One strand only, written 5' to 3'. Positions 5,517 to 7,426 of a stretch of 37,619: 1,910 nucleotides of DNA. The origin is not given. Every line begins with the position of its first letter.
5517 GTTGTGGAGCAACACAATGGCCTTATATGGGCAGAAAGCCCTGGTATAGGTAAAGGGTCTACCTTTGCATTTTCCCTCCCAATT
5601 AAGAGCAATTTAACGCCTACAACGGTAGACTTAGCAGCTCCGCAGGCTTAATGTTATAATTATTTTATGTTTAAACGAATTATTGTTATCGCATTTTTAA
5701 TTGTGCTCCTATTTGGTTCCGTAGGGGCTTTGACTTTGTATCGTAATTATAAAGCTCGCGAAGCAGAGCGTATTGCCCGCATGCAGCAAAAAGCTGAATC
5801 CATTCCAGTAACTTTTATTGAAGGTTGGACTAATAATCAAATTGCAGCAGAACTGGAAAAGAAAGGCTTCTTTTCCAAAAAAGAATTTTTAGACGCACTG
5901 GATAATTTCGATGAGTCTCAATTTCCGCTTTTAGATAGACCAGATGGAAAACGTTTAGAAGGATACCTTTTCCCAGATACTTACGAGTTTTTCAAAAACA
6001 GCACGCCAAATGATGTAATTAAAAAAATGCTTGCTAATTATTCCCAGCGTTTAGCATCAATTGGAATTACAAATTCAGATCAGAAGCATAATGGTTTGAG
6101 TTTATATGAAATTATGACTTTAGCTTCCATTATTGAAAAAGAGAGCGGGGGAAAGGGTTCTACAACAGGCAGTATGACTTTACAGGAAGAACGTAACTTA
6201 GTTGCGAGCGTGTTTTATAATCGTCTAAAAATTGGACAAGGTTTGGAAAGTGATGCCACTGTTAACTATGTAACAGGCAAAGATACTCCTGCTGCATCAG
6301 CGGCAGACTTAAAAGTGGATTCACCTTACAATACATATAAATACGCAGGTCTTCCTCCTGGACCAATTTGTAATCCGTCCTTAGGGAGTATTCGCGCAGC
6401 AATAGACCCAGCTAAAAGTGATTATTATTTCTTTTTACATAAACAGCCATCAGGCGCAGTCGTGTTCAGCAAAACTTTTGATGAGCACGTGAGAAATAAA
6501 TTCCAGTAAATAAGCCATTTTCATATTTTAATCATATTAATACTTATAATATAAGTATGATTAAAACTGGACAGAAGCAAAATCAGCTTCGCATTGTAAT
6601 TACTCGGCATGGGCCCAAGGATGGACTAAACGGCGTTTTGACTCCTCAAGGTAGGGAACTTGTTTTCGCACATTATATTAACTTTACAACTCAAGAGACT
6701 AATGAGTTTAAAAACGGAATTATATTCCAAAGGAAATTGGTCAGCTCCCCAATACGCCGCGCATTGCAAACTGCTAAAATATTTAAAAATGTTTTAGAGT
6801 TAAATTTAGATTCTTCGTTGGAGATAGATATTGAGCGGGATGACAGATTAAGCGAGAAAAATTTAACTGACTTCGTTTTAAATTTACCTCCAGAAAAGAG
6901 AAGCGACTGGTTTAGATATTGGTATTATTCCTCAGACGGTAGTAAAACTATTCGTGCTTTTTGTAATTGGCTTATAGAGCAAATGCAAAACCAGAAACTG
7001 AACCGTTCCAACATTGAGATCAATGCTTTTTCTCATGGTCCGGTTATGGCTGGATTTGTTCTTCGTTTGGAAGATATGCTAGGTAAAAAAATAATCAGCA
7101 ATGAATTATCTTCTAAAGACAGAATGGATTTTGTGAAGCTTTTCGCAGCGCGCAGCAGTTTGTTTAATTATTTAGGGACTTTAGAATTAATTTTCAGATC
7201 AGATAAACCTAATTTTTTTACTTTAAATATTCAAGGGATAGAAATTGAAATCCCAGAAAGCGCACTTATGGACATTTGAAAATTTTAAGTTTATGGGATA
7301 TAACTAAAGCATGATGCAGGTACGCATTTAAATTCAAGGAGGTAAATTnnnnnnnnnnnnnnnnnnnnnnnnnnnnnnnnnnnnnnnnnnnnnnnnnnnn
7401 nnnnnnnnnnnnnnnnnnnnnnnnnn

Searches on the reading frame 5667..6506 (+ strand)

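Call 50: search_protein_families(library=pfam, proteins=[window:5667-6506:+], max_evalue=0.001)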
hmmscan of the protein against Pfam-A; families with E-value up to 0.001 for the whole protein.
window:5667-6506:+ (280 aa): 1 family
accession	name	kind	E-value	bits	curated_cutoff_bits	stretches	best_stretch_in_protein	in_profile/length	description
PF02618.21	YceG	-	9.9e-70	235.6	32.4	1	34-278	56-273/275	YceG-like family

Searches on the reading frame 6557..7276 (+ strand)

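Call 50: search_protein_families(library=pfam, proteins=[window:6557-7276:+], max_evalue=0.001)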
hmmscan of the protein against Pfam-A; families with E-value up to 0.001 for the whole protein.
window:6557-7276:+ (240 aa): 1 family
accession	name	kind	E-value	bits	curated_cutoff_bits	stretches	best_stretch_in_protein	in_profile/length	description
PF00300.27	His_Phos_1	-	0.00011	22.4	21.7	1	58-173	46-160/194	Histidine phosphatase superfamily (branch 1)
